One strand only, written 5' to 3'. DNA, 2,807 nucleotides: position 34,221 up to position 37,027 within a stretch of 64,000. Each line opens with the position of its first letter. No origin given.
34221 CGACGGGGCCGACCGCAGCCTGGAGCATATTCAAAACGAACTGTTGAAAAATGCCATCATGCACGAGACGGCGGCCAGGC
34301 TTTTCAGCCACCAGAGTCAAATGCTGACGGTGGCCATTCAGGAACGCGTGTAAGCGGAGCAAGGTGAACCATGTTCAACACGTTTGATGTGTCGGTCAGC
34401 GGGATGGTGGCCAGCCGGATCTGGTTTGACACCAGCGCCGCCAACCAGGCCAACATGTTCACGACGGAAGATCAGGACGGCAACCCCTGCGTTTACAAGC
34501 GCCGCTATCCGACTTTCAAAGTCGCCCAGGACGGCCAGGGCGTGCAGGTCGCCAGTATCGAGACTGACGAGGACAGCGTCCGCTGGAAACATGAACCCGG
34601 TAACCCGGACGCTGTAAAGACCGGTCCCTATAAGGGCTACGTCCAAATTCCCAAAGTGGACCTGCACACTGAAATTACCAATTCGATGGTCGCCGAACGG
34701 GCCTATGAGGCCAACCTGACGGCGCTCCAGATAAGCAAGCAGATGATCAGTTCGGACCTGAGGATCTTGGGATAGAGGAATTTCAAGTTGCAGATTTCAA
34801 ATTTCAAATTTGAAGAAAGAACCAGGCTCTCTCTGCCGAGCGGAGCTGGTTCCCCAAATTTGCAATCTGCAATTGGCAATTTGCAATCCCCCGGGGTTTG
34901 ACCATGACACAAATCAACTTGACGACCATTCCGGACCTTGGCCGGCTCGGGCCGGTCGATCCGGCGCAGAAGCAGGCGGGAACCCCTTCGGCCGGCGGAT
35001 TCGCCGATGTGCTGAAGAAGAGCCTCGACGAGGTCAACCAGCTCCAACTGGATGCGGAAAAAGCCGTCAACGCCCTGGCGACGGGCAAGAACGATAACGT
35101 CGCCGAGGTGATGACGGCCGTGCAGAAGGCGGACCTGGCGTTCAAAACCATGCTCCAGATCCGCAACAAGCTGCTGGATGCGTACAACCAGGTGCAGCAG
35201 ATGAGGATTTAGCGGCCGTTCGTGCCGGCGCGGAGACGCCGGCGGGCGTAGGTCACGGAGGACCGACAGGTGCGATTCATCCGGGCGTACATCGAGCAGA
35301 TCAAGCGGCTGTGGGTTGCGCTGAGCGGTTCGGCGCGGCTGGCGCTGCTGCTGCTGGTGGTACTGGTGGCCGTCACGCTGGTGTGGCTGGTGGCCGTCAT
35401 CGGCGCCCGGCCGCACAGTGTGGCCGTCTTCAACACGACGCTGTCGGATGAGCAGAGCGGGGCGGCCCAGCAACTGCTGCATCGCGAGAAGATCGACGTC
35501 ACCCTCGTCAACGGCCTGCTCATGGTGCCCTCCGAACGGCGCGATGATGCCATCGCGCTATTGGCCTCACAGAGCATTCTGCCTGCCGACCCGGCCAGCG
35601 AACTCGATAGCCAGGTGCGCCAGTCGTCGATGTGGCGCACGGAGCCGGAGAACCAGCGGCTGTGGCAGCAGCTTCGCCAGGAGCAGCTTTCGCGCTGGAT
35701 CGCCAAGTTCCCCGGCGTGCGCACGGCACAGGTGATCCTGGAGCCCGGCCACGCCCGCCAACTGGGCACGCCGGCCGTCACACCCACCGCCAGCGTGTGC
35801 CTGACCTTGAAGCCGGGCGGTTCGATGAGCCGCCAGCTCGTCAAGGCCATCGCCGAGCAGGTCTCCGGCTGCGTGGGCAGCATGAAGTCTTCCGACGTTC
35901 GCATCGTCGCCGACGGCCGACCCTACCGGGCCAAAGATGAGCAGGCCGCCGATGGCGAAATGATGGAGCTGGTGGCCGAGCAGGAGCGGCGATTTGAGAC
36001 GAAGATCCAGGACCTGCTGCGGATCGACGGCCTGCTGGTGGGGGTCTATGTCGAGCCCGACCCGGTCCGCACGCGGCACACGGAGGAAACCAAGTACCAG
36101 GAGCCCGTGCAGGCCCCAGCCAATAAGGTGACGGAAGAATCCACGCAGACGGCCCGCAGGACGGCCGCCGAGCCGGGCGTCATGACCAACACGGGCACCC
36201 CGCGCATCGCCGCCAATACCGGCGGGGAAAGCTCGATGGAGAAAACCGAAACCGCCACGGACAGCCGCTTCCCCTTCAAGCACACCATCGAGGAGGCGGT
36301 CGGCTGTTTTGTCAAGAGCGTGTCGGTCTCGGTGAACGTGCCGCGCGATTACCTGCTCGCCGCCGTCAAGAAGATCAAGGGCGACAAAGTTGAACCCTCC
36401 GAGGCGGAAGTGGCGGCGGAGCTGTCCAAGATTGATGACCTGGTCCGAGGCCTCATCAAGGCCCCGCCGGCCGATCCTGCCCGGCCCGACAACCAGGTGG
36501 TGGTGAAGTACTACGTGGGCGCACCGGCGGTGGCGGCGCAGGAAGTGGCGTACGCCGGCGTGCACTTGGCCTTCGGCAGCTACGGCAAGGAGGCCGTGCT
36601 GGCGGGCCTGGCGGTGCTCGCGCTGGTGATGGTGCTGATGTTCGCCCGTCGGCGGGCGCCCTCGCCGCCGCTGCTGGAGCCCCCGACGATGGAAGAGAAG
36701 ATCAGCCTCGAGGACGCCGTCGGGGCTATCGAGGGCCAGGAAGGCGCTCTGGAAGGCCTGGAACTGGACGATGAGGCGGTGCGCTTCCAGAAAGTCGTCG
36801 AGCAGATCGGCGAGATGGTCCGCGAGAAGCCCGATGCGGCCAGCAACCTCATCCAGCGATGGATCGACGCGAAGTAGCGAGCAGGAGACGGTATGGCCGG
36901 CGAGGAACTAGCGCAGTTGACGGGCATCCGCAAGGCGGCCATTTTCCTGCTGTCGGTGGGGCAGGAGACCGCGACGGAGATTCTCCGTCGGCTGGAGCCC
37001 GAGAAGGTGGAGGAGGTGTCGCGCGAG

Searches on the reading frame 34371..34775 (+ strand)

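Call 66: search_protein_families(library=pfam, proteins=[window:34371-34775:+], max_evalue=0.001)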
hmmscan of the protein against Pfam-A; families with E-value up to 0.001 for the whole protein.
window:34371-34775:+ (134 aa): 1 family
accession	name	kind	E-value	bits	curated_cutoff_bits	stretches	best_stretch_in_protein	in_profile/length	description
PF06429.18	Flg_bbr_C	-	1.1e-08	34.9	23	1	89-128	3-42/46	Flagellar basal body rod FlgEFG protein C-terminal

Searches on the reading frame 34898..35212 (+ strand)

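Call 66: search_protein_families(library=pfam, proteins=[window:34898-35212:+], max_evalue=0.001)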
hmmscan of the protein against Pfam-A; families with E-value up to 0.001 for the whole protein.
window:34898-35212:+ (104 aa): 1 family
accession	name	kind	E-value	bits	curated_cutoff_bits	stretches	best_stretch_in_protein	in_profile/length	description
PF02049.23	FliE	-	9.3e-28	96.7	22.4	1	23-104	8-89/89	Flagellar hook-basal body complex protein FliE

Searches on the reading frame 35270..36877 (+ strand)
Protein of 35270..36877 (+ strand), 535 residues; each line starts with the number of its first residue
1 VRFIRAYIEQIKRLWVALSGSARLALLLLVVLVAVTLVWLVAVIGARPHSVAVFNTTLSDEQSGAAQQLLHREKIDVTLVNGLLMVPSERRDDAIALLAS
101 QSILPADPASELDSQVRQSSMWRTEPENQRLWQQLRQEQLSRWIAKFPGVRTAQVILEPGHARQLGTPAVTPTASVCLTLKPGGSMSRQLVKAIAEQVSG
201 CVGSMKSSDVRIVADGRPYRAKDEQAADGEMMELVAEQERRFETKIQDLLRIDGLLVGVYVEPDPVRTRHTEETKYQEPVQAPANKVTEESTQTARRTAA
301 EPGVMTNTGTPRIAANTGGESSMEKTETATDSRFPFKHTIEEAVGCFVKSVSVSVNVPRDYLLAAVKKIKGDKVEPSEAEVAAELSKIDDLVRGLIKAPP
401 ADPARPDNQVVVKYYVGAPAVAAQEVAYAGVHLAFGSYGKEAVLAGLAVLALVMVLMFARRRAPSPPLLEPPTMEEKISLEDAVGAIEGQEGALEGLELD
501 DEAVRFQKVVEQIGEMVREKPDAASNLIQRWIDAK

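Call 66: search_protein_families(library=pfam, proteins=[window:35270-36877:+], max_evalue=0.001)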
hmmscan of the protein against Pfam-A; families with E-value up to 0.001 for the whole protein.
window:35270-36877:+ (535 aa): 2 families
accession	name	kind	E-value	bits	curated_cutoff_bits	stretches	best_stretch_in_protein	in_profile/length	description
PF01514.23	YscJ_FliF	-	1e-23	84.6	24.4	1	52-213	7-170/179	Secretory protein of YscJ/FliF family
PF08345.17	YscJ_FliF_C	-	0.00013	22.9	23.8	1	268-409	22-140/147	Flagellar M-ring protein C-terminal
